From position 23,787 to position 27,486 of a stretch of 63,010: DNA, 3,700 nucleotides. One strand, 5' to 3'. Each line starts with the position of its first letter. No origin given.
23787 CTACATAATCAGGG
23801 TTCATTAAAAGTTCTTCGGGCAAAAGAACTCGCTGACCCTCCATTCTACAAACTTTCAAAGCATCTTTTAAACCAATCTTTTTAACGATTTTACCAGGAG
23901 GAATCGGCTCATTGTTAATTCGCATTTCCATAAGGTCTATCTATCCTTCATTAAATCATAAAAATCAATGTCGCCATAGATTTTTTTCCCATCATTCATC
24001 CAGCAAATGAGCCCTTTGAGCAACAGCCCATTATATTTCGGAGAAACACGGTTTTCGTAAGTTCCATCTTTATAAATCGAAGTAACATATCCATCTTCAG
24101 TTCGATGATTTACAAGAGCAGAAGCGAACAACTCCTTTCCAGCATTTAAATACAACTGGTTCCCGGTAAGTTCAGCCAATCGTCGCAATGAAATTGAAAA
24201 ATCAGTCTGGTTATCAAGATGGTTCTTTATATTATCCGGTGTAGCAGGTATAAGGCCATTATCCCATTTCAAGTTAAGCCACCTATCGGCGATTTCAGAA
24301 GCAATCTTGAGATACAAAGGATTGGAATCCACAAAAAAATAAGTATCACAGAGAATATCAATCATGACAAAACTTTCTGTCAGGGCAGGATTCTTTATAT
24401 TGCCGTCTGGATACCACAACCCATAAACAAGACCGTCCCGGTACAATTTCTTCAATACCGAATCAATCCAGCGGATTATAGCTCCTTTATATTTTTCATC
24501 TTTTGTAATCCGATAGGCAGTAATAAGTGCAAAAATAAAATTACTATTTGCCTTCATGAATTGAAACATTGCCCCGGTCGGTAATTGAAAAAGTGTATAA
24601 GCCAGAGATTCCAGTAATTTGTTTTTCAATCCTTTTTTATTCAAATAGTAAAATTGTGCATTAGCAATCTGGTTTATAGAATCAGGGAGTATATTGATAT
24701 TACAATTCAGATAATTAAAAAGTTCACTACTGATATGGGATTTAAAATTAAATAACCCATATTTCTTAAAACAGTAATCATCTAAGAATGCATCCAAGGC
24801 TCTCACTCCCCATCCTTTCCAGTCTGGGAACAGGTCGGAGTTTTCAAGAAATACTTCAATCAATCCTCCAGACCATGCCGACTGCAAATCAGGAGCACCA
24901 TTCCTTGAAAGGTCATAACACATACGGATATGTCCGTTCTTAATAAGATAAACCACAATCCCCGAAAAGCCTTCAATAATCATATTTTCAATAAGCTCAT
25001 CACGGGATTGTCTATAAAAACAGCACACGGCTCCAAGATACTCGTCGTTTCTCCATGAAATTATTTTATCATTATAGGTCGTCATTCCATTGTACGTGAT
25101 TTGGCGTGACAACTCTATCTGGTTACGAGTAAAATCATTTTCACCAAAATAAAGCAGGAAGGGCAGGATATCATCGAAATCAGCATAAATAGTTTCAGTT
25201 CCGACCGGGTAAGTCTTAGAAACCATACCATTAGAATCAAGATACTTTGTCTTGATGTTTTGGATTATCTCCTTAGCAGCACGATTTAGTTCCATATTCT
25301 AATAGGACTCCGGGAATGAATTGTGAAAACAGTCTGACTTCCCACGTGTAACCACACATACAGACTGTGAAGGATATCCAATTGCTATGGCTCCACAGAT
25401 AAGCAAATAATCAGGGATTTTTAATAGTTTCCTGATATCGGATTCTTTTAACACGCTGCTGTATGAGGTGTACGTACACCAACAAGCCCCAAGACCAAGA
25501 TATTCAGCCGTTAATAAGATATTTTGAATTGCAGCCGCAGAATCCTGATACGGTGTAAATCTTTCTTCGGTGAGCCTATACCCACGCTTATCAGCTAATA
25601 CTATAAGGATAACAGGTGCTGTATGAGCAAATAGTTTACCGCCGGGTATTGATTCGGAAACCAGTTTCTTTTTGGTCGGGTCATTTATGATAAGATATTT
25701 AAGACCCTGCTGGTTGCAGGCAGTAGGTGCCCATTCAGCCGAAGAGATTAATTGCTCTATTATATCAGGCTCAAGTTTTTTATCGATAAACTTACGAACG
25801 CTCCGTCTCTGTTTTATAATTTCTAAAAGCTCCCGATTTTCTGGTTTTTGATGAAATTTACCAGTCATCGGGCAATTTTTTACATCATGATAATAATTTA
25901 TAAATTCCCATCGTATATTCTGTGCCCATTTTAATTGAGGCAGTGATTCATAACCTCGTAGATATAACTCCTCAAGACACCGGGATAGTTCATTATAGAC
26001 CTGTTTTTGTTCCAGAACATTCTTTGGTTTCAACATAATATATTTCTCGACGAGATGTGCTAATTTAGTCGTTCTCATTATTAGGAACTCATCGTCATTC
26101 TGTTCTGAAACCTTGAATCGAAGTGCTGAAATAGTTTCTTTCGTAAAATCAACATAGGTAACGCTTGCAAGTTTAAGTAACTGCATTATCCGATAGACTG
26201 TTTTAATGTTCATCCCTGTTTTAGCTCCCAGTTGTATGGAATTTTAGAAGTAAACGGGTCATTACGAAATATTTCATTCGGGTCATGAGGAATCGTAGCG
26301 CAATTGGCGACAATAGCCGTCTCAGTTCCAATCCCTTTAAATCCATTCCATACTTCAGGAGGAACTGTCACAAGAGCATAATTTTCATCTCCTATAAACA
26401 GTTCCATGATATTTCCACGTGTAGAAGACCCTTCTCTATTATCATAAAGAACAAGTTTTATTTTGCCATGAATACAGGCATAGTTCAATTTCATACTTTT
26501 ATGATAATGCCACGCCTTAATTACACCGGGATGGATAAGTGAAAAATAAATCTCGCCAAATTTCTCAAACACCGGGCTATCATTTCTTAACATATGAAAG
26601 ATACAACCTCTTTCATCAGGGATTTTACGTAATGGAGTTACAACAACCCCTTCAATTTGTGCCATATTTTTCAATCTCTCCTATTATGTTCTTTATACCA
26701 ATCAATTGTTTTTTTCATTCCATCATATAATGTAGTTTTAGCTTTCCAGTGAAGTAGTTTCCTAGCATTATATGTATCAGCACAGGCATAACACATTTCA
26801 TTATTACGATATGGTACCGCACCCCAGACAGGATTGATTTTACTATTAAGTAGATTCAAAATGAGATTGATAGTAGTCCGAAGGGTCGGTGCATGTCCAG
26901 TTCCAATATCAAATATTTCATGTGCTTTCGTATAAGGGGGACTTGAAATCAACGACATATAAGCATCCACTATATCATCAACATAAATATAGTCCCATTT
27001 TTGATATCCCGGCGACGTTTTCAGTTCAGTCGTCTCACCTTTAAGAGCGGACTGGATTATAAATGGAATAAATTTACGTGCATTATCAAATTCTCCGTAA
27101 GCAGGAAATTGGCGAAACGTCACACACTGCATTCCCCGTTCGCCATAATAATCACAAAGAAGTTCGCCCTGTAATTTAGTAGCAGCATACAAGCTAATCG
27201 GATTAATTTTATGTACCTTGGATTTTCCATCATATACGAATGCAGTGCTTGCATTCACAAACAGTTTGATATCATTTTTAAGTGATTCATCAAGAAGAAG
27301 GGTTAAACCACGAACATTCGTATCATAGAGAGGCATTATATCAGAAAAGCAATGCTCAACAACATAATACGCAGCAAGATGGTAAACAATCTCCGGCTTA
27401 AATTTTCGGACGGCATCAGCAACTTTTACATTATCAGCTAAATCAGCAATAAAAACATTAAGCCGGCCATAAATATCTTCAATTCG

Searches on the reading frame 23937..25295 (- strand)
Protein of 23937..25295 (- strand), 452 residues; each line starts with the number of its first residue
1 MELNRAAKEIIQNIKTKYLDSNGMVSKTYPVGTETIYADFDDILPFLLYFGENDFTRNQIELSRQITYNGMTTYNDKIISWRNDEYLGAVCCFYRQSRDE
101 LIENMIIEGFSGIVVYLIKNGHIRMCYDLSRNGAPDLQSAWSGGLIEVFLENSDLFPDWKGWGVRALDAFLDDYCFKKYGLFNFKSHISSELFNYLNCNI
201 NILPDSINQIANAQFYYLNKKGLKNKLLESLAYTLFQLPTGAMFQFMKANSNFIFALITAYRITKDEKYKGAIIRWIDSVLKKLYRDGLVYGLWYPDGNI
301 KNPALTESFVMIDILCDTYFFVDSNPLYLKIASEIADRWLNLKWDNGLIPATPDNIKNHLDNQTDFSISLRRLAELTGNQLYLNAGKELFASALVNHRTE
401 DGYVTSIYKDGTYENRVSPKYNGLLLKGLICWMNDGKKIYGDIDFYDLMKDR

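Call 9: search_protein_families(library=pfam, proteins=[window:23937-25295:-], max_evalue=0.01)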
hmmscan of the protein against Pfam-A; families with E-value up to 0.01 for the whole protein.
window:23937-25295:- (452 aa): 1 family
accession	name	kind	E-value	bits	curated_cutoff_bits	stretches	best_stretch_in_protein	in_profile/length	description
PF07470.19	Glyco_hydro_88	-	0.0049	16.3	26.6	0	252-288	78-116/352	Glycosyl Hydrolase Family 88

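Call 31: find_homologous_proteins(query=window:23937-25295:-)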
Query window:23937-25295:- (452 aa): 29 proteins with E <= 0.001 among 6393 candidates.
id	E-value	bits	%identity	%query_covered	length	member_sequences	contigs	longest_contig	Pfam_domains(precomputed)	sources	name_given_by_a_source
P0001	0.0e+0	1045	100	100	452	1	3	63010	-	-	-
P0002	2.3e-215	734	70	100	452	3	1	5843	PF06917.20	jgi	-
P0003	6.2e-192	657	64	100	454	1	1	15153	-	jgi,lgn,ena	-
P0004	2.4e-177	609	56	100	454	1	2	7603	-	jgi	-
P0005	3.1e-176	605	57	100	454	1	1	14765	-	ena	-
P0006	2.5e-175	602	58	99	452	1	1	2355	-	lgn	-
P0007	7.1e-173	594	56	100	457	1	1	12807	-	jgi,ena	-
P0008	1.3e-163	563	53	100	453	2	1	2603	-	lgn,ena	-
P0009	1.1e-162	560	53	100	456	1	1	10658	-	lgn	-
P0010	1.6e-151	523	50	100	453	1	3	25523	-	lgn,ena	-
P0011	7.4e-145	501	50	100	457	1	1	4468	PF06917.20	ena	-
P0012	6.0e-89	317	36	99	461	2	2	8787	-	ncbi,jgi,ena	-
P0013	1.5e-86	309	37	100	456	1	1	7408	-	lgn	-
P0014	8.3e-86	307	37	99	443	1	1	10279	-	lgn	-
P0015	1.6e-82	296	36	99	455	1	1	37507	-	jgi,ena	-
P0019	4.5e-70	255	33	99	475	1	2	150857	-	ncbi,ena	-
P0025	1.6e-55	207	29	100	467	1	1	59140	-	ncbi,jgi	jgi:hypothetical protein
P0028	2.0e-51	193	30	98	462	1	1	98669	-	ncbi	-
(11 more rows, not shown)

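Call 32: find_encoding_contigs(protein=P0003, flank=10000, max_places=3)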
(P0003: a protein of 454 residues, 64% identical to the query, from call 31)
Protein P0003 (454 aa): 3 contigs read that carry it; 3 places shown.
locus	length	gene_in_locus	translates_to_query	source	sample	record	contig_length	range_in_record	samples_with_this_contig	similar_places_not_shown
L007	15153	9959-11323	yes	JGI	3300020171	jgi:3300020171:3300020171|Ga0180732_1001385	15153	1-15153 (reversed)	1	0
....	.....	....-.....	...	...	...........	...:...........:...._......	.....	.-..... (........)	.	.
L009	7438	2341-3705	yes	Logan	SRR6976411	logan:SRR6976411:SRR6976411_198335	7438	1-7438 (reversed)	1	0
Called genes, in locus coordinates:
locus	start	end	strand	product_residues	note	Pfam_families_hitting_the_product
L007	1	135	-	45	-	?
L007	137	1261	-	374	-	PF01041:DegT_DnrJ_EryC1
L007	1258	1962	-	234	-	PF17836:PglD_N (weak), PF25087:GMPPB_C (faint), PF25084:LbH_EIF2B, PF00132:Hexapep, PF14602:Hexapep_2 (weak)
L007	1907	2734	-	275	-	PF02737:3HCDH_N, PF00725:3HCDH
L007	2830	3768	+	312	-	PF00535:Glycos_transf_2, PF10111:Glyco_tranf_2_2, PF13641:Glyco_tranf_2_3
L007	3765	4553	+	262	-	PF00483:NTP_transferase, PF12804:NTP_transf_3 (weak)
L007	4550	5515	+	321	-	PF01073:3Beta_HSD, PF01370:Epimerase, PF02719:Polysacc_synt_2, PF04321:RmlD_sub_bind, PF07993:NAD_binding_4 (weak), PF08659:KR (weak), PF13460:NAD_binding_10, PF16363:GDP_Man_Dehyd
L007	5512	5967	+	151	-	PF00908:dTDP_sugar_isom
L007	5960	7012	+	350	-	PF01370:Epimerase, PF02719:Polysacc_synt_2, PF04321:RmlD_sub_bind (weak), PF01073:3Beta_HSD (weak), PF16363:GDP_Man_Dehyd, PF07993:NAD_binding_4 (weak)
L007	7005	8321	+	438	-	PF01041:DegT_DnrJ_EryC1, PF01053:Cys_Met_Meta_PP (faint)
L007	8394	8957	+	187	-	-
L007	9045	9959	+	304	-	PF14512:TM1586_NiRdase (weak), PF00881:Nitroreductase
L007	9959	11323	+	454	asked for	-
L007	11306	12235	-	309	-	PF00535:Glycos_transf_2, PF10111:Glyco_tranf_2_2, PF13641:Glyco_tranf_2_3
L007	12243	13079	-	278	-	PF00535:Glycos_transf_2 (faint)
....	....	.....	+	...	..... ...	-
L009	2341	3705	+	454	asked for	-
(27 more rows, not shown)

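Call 33: find_encoding_contigs(protein=P0010, flank=10000, max_places=3)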
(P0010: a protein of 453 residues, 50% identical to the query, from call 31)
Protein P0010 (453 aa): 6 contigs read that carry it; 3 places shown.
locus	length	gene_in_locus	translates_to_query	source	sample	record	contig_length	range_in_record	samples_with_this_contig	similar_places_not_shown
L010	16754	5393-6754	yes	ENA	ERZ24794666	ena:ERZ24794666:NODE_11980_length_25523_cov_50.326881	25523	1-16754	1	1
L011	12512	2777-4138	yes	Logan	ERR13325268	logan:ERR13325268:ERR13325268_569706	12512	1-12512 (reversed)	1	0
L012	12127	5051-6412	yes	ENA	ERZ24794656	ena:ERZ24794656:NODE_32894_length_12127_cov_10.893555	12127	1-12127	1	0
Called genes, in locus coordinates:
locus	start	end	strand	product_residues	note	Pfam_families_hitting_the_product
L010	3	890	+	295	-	?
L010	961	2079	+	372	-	PF13439:Glyco_transf_4, PF13579:Glyco_trans_4_4 (weak), PF00534:Glycos_transf_1, PF13692:Glyco_trans_1_4, PF13524:Glyco_trans_1_2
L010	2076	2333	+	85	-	-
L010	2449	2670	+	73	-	-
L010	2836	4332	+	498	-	PF02310:B12-binding, PF04055:Radical_SAM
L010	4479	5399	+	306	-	PF00881:Nitroreductase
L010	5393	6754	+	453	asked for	-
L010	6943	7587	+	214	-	PF08242:Methyltransf_12 (weak), PF08241:Methyltransf_11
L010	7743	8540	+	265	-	PF00483:NTP_transferase, PF12804:NTP_transf_3 (weak)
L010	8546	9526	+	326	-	PF01370:Epimerase, PF02719:Polysacc_synt_2, PF04321:RmlD_sub_bind, PF01073:3Beta_HSD, PF07993:NAD_binding_4, PF13460:NAD_binding_10 (faint), PF16363:GDP_Man_Dehyd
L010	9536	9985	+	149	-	PF00908:dTDP_sugar_isom, PF14667:Polysacc_synt_C (weak)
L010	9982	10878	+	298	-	PF01073:3Beta_HSD, PF01370:Epimerase, PF02719:Polysacc_synt_2, PF04321:RmlD_sub_bind, PF16363:GDP_Man_Dehyd, PF07993:NAD_binding_4 (weak)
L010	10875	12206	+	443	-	PF01041:DegT_DnrJ_EryC1, PF00155:Aminotran_1_2 (weak), PF01053:Cys_Met_Meta_PP (weak), PF01212:Beta_elim_lyase (weak)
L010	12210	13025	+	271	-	PF00535:Glycos_transf_2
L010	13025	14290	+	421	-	PF01943:Polysacc_synt, PF13440:Polysacc_synt_3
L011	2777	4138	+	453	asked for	-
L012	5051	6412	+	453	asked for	-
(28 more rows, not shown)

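Call 34: find_encoding_contigs(protein=P0005, flank=10000, max_places=3)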
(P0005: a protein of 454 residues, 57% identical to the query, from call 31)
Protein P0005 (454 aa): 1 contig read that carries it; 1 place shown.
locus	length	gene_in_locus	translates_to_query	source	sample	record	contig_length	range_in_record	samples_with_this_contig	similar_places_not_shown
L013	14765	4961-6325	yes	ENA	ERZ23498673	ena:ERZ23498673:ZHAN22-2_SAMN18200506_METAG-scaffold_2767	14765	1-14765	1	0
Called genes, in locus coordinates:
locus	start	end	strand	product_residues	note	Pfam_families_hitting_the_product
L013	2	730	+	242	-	?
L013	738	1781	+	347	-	PF13692:Glyco_trans_1_4, PF00534:Glycos_transf_1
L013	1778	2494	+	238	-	PF01522:Polysacc_deac_1, PF03065:Glyco_hydro_57 (weak)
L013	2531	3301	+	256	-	PF13489:Methyltransf_23, PF08241:Methyltransf_11, PF08242:Methyltransf_12 (weak), PF13649:Methyltransf_25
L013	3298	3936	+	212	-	PF13489:Methyltransf_23, PF08241:Methyltransf_11, PF08242:Methyltransf_12 (weak), PF13649:Methyltransf_25 (weak), PF13847:Methyltransf_31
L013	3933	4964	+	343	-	PF14512:TM1586_NiRdase (faint), PF00881:Nitroreductase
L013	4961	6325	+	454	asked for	-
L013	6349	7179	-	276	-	PF13489:Methyltransf_23, PF08241:Methyltransf_11, PF08242:Methyltransf_12, PF13649:Methyltransf_25, PF13847:Methyltransf_31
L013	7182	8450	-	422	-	-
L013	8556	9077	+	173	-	PF07470:Glyco_hydro_88 (weak)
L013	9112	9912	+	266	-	PF02348:CTP_transf_3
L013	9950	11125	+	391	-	PF01041:DegT_DnrJ_EryC1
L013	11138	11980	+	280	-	PF00106:adh_short, PF01370:Epimerase, PF02719:Polysacc_synt_2 (weak), PF02737:3HCDH_N (weak), PF08659:KR, PF16363:GDP_Man_Dehyd (weak), PF13561:adh_short_C2, PF00106:adh_short (weak)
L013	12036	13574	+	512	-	PF02310:B12-binding, PF19864:Radical_SAM_N2 (faint), PF04055:Radical_SAM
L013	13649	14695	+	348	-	PF03102:NeuB, PF08666:SAF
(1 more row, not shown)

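Call 39: find_encoding_contigs(protein=P0002, flank=10000, max_places=3)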
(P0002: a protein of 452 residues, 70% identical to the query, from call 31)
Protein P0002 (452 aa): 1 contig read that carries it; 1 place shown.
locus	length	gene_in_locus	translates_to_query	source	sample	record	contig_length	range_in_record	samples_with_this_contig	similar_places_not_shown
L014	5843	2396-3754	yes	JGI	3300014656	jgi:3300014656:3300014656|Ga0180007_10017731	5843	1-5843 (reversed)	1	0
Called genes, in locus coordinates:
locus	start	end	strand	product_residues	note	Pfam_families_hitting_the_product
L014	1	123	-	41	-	?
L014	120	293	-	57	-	-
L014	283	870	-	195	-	-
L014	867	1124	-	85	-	-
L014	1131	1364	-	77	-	PF00808:CBFD_NFYB_HMF (weak)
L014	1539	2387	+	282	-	PF00881:Nitroreductase, PF14512:TM1586_NiRdase (faint), PF00881:Nitroreductase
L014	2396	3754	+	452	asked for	PF06917:Pectate_lyase_2 (faint)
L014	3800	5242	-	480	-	PF02310:B12-binding, PF04055:Radical_SAM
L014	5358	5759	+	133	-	-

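Call 40: list_cluster_members(proteins=[P0012, P0019, P0025, P0028])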
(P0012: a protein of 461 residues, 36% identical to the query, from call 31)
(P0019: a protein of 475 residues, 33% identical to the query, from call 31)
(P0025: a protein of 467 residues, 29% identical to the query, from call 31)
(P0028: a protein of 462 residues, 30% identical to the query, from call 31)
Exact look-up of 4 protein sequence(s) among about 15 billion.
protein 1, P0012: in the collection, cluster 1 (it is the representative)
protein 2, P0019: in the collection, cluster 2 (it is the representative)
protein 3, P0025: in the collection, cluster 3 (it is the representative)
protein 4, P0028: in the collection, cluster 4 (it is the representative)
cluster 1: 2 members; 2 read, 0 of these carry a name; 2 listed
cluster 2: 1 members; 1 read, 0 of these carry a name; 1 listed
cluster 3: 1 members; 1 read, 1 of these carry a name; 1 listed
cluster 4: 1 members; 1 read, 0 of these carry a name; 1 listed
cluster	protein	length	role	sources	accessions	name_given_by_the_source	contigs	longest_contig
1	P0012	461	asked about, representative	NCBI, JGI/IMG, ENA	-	-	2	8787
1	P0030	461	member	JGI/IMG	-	-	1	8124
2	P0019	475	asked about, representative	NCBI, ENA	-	-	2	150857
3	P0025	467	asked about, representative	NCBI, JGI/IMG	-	hypothetical protein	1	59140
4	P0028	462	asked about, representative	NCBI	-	-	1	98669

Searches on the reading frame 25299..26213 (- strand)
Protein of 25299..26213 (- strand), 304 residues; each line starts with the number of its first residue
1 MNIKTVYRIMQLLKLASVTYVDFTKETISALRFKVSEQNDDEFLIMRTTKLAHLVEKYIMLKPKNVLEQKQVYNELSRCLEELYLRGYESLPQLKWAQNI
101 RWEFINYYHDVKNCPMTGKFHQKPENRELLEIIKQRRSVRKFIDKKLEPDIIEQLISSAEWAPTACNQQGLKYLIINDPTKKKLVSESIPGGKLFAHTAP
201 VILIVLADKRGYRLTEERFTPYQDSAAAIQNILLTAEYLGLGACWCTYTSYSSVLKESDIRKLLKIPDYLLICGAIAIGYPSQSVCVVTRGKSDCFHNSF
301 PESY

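Call 9: search_protein_families(library=pfam, proteins=[window:25299-26213:-], max_evalue=0.01)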
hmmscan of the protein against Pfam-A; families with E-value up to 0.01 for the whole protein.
window:25299-26213:- (304 aa): 2 families
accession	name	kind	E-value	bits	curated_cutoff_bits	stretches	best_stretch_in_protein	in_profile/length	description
PF00881.29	Nitroreductase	-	2.5e-26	93.3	23.5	2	195-280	86-167/167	Nitroreductase family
PF14512.11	TM1586_NiRdase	-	7.7e-10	39.2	27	1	128-286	1-138/215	Putative TM nitroreductase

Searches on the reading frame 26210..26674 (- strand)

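Call 9: search_protein_families(library=pfam, proteins=[window:26210-26674:-], max_evalue=0.01)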
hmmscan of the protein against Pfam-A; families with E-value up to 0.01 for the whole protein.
window:26210-26674:- (154 aa): 3 families
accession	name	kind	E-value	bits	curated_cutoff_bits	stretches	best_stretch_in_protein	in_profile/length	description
PF00908.23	dTDP_sugar_isom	-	1.1e-11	45.2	27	1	6-139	3-145/168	dTDP-4-dehydrorhamnose 3,5-epimerase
PF14667.12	Polysacc_synt_C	-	1.5e-05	25.5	28.7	1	20-122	3-95/111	Polysaccharide biosynthesis C-terminal domain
PF05523.17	FdtA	-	0.00014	22.1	23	1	12-137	5-121/131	WxcM-like, C-terminal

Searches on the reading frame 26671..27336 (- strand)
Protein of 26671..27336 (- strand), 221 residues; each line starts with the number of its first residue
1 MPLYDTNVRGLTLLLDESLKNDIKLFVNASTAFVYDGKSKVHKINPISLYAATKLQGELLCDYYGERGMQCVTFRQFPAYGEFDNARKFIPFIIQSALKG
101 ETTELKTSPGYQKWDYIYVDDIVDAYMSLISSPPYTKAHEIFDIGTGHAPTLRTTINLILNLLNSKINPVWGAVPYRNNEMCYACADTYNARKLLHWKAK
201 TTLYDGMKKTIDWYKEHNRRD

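Call 9: search_protein_families(library=pfam, proteins=[window:26671-27336:-], max_evalue=0.01)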
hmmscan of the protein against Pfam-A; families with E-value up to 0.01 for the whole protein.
window:26671-27336:- (221 aa): 3 families
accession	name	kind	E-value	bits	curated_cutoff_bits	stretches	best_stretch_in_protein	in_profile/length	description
PF01370.27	Epimerase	-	2.8e-23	83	20.9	1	3-145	87-240/240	NAD dependent epimerase/dehydratase family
PF16363.11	GDP_Man_Dehyd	-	1.8e-14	54.4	27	1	4-210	99-332/332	GDP-mannose 4,6 dehydratase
PF04321.23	RmlD_sub_bind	-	0.00015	21.4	27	1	6-101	77-171/287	RmlD substrate binding domain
